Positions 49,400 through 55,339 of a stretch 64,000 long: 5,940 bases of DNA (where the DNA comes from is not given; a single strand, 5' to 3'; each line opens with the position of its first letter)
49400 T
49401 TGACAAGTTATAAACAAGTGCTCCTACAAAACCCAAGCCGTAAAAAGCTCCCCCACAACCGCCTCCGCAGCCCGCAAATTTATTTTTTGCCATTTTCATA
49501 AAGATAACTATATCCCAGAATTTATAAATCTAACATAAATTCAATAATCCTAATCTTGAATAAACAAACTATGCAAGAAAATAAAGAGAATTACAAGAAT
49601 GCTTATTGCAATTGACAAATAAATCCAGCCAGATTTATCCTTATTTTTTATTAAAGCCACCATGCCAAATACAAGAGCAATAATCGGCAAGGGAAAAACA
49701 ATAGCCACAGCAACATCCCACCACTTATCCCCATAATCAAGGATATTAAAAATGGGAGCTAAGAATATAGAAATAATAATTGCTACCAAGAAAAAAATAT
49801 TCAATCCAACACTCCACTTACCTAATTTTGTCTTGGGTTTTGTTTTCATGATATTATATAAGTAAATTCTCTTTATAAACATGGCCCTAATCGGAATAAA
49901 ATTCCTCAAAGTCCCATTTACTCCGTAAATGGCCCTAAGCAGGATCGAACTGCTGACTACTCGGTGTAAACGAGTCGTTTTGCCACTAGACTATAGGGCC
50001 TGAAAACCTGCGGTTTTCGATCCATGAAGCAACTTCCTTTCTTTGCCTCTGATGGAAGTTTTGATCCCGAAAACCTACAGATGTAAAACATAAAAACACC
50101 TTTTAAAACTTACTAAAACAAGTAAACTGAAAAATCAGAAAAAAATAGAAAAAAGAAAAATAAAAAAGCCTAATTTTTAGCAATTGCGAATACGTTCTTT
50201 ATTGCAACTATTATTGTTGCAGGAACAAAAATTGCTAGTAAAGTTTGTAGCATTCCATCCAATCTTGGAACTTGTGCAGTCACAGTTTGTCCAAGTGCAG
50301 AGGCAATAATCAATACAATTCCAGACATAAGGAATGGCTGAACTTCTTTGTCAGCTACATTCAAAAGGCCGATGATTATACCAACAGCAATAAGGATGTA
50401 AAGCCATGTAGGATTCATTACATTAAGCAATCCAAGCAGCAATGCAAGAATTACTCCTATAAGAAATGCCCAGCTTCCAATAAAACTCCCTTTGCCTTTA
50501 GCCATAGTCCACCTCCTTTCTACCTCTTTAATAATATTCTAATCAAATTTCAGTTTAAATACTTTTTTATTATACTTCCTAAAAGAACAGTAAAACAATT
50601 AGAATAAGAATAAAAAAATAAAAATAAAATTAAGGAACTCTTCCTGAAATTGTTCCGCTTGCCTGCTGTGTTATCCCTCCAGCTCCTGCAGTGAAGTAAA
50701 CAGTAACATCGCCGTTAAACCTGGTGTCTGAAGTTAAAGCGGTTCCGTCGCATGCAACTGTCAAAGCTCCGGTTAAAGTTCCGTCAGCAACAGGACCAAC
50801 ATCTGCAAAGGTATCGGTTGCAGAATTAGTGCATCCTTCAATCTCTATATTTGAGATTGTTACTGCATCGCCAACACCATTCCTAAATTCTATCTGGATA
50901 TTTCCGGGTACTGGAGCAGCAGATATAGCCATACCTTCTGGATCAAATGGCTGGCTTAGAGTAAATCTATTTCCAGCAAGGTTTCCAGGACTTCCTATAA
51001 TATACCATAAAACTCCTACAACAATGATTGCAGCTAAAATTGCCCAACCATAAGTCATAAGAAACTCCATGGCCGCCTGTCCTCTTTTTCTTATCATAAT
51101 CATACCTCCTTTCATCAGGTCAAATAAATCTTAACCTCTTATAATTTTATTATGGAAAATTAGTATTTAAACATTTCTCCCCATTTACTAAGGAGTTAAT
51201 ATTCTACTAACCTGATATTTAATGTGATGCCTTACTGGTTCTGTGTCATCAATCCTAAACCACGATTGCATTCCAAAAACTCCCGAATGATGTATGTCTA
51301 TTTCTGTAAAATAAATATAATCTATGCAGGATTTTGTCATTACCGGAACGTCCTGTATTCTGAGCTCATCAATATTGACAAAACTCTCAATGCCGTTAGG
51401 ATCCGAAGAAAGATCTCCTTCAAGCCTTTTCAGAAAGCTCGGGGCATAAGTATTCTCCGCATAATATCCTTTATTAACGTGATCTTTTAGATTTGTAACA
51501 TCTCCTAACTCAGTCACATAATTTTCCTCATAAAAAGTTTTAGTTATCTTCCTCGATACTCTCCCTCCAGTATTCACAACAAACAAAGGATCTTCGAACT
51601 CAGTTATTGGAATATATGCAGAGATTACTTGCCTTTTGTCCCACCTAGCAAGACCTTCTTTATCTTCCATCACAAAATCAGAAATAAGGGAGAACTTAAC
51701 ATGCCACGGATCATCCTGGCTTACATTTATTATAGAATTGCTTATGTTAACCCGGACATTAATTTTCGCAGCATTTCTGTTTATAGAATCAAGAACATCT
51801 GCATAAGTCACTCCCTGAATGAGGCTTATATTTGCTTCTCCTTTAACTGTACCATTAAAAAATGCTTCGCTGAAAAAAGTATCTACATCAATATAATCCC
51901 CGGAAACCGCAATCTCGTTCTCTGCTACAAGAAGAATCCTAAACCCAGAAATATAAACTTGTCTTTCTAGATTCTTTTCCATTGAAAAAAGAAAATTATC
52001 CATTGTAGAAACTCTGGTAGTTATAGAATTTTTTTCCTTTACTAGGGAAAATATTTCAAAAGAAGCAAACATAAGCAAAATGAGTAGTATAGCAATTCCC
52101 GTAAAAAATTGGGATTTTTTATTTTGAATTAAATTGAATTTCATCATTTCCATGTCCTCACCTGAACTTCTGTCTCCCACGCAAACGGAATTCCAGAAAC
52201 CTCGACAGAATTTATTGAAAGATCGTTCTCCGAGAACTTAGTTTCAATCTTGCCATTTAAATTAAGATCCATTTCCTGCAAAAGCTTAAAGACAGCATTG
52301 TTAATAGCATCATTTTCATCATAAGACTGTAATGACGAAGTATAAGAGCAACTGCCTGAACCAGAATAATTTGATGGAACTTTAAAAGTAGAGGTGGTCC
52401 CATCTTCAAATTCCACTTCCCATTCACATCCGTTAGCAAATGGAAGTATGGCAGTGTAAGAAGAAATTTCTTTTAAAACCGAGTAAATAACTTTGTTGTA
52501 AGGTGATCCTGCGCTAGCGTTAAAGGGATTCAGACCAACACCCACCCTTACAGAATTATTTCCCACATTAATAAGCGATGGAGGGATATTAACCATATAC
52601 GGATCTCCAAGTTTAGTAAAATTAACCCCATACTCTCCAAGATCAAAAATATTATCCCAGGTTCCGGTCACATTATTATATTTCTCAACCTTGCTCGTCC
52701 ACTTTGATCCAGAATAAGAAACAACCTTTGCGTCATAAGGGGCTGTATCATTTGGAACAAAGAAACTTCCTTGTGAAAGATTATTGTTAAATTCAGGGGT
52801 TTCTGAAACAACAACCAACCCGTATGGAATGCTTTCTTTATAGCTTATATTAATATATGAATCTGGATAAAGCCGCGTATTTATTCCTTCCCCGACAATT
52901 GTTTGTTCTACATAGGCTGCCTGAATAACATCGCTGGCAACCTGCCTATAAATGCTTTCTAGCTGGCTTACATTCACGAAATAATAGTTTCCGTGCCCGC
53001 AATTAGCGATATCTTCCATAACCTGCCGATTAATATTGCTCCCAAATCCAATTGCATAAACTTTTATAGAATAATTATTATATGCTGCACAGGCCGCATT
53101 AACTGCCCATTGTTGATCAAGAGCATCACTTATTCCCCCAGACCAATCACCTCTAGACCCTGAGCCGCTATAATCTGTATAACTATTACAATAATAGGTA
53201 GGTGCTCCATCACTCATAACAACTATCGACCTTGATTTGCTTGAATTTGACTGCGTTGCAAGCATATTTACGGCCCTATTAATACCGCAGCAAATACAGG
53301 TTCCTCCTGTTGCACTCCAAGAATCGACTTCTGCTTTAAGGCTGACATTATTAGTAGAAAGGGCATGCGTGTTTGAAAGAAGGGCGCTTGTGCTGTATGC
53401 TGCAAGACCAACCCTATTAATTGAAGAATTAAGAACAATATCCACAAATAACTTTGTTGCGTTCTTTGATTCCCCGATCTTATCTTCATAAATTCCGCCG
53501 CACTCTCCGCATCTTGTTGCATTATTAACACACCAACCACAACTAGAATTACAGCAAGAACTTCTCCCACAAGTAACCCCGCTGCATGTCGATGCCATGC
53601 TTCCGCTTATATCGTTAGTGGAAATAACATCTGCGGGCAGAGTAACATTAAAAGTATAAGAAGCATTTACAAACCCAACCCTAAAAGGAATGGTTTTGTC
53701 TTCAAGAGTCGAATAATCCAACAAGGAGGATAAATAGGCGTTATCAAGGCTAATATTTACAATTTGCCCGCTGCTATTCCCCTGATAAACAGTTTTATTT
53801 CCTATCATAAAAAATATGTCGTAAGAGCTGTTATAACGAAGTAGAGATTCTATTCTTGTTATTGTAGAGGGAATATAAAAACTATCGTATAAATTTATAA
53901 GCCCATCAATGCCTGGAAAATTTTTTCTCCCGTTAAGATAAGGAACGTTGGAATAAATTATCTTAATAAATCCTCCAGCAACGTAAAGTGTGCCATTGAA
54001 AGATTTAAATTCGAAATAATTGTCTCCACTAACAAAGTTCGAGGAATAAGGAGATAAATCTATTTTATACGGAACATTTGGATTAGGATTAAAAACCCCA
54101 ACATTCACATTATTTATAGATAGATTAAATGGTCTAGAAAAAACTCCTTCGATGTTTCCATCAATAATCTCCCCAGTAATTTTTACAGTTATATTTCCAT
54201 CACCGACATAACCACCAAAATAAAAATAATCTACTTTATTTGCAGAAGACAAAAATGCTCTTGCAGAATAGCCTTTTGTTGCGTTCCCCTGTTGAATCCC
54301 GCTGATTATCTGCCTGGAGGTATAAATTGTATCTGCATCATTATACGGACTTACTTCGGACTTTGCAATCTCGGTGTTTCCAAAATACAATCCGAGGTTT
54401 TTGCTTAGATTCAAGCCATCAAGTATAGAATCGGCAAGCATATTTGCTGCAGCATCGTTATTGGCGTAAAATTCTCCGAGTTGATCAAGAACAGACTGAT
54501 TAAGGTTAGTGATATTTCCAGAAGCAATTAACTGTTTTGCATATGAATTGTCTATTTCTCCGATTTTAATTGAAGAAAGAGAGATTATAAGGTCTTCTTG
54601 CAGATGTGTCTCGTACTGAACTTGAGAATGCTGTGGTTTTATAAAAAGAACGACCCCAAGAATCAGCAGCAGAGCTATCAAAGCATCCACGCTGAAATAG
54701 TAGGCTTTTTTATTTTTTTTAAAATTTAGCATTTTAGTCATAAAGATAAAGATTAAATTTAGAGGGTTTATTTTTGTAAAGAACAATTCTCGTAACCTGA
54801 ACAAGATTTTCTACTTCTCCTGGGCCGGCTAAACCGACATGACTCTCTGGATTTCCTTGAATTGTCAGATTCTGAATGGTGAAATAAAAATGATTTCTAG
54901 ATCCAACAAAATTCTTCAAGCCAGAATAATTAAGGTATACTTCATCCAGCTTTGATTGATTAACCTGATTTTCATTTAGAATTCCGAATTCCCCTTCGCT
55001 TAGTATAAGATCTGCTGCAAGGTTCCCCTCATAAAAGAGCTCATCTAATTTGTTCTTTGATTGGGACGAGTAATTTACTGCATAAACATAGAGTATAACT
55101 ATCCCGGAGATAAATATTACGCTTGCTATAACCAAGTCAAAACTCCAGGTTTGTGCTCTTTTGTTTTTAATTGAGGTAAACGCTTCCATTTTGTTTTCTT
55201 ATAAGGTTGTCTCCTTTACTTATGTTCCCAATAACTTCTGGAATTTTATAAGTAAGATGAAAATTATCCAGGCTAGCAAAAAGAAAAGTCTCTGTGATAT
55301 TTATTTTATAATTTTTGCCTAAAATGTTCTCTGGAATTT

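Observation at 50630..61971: Type IV pilus locus with split FlaJ, a KaiC-like ATPase and a vWA adhesin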

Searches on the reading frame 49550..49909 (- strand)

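Call 4: search_protein_families(library=pfam, proteins=[window:49550-49909:-], max_evalue=0.1)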
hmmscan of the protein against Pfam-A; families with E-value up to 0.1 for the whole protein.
window:49550-49909:- (119 aa): 4 families
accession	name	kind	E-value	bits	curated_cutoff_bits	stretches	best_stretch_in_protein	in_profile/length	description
PF02322.20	Cyt_bd_oxida_II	-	0.0008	19.3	35.6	1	17-116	173-257/302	Cytochrome bd terminal oxidase subunit II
PF10101.14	DUF2339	-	0.0023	17.2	33.6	1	33-110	191-262/659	Predicted membrane protein (DUF2339)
PF25592.1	DUF7937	-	0.01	15.2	31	1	25-111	131-219/402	Domain of unknown function (DUF7937)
PF07695.17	7TMR-DISM_7TM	-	0.024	15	29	1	11-111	79-168/205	7TM diverse intracellular signalling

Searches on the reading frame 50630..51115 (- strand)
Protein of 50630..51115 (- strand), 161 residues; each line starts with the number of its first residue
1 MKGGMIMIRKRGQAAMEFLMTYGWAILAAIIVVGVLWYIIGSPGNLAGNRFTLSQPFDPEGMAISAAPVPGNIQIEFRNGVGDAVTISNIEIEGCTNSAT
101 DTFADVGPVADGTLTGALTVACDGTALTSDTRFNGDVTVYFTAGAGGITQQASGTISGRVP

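Call 3: search_protein_families(library=pfam, proteins=[window:50630-51115:-], max_evalue=0.1)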
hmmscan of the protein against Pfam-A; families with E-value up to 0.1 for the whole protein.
window:50630-51115:- (161 aa): 0 families

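Call 20: search_protein_families(library=ncbifam, proteins=[window:50630-51115:-], max_evalue=0.01)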
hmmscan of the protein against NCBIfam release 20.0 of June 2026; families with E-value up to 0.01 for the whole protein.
window:50630-51115:- (161 aa): 0 families

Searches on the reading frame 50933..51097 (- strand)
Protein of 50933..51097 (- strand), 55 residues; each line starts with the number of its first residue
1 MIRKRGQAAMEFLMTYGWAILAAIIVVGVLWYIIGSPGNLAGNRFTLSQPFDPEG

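Call 65: search_protein_families(library=pfam, proteins=[window:50933-51097:-], max_evalue=10)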
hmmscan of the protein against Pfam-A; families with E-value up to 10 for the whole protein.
seq(55 aa): 5 families
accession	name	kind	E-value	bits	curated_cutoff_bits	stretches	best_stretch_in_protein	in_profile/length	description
PF06936.16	Selenoprotein_S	-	0.055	13.8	29.8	1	9-32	29-52/192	Selenoprotein S (SelS)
PF11688.13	DUF3285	-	0.1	13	25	1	1-30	14-42/44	Protein of unknown function (DUF3285)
PF20462.4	DUF6715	-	0.11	12.4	27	1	18-46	10-38/192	Domain of unknown function (DUF6715)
PF04021.17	Class_IIIsignal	-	0.45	11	23.7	1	4-27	1-24/27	Class III signal peptide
PF23689.1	YldA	-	0.5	11.1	27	1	12-31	5-24/29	YldA-like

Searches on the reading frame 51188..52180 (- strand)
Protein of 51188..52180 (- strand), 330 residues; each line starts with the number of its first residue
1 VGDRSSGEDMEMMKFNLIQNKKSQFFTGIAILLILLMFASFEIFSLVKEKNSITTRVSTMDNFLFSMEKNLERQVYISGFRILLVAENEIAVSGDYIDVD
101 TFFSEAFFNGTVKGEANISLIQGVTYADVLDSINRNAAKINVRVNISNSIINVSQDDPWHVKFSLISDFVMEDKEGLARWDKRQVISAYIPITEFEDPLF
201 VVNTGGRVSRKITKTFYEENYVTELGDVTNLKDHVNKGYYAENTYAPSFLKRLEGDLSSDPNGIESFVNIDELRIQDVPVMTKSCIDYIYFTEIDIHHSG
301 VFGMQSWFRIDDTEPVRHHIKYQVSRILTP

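Call 3: search_protein_families(library=pfam, proteins=[window:51188-52180:-], max_evalue=0.1)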
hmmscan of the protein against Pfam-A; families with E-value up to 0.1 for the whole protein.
window:51188-52180:- (330 aa): 0 families

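Call 20: search_protein_families(library=ncbifam, proteins=[window:51188-52180:-], max_evalue=0.01)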
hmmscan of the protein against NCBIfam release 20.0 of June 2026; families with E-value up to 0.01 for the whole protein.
window:51188-52180:- (330 aa): 0 families

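Call 34: find_homologous_proteins(query=window:51188-52180:-, max_evalue=0.001)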
Query window:51188-52180:- (330 aa): 330 proteins with E <= 0.001 among 1401 candidates; the best 120 are listed.
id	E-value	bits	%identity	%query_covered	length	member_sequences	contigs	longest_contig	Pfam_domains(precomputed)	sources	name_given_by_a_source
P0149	2.5e-207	705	100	97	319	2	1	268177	-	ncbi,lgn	-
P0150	2.2e-148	512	71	95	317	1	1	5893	-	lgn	-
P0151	3.1e-115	403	60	98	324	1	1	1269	-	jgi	-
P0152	3.2e-114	399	61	95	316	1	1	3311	-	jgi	jgi:Flp pilus assembly protein TadG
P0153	8.6e-113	395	58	94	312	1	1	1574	-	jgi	-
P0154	3.8e-112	393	59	89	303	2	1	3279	-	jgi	-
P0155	2.4e-111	390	58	92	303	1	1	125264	-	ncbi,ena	-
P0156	3.1e-111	390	57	99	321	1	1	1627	-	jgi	-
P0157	7.1e-111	388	58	93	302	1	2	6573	-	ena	-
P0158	9.6e-111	388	58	89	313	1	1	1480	-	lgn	-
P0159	2.0e-110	387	60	97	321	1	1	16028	-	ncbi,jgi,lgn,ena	-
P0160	1.5e-109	384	58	93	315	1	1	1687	-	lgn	-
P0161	5.8e-109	382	61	93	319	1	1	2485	-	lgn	-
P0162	6.3e-109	382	57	93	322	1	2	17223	-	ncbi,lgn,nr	ncbi:hypothetical protein HY212_02240 [Candidatus Pacearchaeota archaeon]|nr:hypothetical protein [C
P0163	2.1e-108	380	58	94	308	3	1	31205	-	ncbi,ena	-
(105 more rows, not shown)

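Call 42: predict_structure(alignment_id=A2)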
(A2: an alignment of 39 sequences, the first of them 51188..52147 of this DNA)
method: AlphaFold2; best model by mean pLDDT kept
length: 319 residues; sequences in the alignment: 39
mean_pLDDT: 90.4   pTM: 0.79
mean pLDDT of the five models: 90.4, 89.5, 88.5, 86.4, 85.1
residues with pLDDT >= 90: 213; 70-90: 95; 50-70: 9; < 50: 2
segments of 3 or more residues with pLDDT < 50: none
pLDDT, mean of each block of 10 residues (from residue 1): 55 86 91 83 83 89 94 95 95 93 80 86 87 92 97 94 86 95 97 95 96 92 97 97 97 97 95 95 91 94 86 82
secondary structure, 60 per line:
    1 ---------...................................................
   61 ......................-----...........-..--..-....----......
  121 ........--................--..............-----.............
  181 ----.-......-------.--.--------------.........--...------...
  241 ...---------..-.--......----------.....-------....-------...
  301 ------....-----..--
elements in order: H10-82 H88-98 H107-110 H115-128 E131-146 E149-162 E168-180 H187-192 H218-226 E229-231 H238-243 H259-264 H276-279 E287-290 E298-300 H307-310

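Call 55: search_solved_structures(query=A2, max_evalue=1)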
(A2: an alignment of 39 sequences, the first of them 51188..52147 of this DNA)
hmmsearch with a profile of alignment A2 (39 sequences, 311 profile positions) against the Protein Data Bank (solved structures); distinct sequences matched with E-value up to 1: 0.

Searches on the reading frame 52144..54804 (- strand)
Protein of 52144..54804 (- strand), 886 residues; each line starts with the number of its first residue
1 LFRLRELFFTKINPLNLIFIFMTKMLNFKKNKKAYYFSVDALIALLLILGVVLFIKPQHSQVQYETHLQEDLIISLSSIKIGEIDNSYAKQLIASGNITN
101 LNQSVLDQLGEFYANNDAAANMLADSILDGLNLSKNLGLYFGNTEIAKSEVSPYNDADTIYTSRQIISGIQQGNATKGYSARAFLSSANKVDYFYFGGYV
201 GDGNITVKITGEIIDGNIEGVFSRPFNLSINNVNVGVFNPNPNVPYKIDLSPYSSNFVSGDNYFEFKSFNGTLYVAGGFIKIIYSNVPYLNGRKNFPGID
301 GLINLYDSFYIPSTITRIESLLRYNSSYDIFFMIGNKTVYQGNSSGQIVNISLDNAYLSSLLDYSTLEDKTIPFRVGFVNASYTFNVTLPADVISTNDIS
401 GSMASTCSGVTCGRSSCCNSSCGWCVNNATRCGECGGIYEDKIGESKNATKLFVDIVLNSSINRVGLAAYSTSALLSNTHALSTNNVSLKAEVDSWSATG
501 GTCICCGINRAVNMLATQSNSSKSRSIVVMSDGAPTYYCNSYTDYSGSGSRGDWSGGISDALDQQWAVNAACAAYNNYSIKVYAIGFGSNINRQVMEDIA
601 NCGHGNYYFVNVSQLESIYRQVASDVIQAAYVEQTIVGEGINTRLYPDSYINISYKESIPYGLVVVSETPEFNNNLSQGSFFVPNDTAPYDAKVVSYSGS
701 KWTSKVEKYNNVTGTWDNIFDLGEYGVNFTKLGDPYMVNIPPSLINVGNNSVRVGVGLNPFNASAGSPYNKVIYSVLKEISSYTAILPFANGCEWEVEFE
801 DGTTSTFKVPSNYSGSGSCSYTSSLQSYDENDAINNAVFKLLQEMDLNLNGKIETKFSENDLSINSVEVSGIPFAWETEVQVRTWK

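Call 3: search_protein_families(library=pfam, proteins=[window:52144-54804:-], max_evalue=0.1)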
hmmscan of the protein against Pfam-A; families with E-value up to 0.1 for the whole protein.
window:52144-54804:- (886 aa): 4 families
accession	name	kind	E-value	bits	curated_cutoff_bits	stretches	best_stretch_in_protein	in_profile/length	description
PF00092.34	VWA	-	9.9e-09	36.1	23.8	1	459-619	34-172/174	von Willebrand factor type A domain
PF13519.12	VWA_2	-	7.8e-06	26.9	27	1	443-533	21-106/107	von Willebrand factor type A domain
PF13768.12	VWA_3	-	0.005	17.3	27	0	491-609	66-155/155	von Willebrand factor type A domain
PF25221.1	5TMH_Lnb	-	0.033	14.7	25.2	1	12-61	73-119/144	Lnb transmembrane domain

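Call 20: search_protein_families(library=ncbifam, proteins=[window:52144-54804:-], max_evalue=0.01)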
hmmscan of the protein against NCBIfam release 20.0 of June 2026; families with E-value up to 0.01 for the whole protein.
window:52144-54804:- (886 aa): 2 families
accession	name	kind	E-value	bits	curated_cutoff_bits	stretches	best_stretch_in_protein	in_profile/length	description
TIGR03788.1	marine_srt_targ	equivalog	0.00099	17.6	551.65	0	581-614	399-433/629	marine proteobacterial sortase target protein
TIGR00868.1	hCaCC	subfamily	0.005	14.7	900.85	1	441-534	321-415/863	calcium-activated chloride channel protein 1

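Call 66: search_solved_structures(query=window:52144-54732:-, max_evalue=0.01)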
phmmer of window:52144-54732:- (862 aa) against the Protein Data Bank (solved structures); distinct sequences matched with E-value up to 0.01: 0.

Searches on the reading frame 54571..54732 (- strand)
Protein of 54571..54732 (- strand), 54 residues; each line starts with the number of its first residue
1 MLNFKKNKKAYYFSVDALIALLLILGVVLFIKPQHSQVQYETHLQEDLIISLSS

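Call 65: search_protein_families(library=pfam, proteins=[window:54571-54732:-], max_evalue=10)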
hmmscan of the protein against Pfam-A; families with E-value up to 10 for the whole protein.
seq(54 aa): 2 families
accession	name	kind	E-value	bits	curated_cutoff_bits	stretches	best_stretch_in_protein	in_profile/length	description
PF06637.16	PV-1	-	0.057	12.6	30.1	1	11-45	26-60/439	PV-1 protein (PLVAP)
PF19701.4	DUF6199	-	0.1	12.8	27.7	1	18-34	4-20/64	Family of unknown function (DUF6199)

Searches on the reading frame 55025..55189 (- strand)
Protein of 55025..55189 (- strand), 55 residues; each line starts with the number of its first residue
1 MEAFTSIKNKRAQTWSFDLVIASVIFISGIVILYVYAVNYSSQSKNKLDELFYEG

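Call 65: search_protein_families(library=pfam, proteins=[window:55025-55189:-], max_evalue=10)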
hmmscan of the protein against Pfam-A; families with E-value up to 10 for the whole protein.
seq(55 aa): 1 family
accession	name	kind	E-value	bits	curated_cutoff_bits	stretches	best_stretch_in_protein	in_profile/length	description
PF12271.14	Chs7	-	0.034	14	25.1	1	17-54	221-258/287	Chitin synthase export chaperone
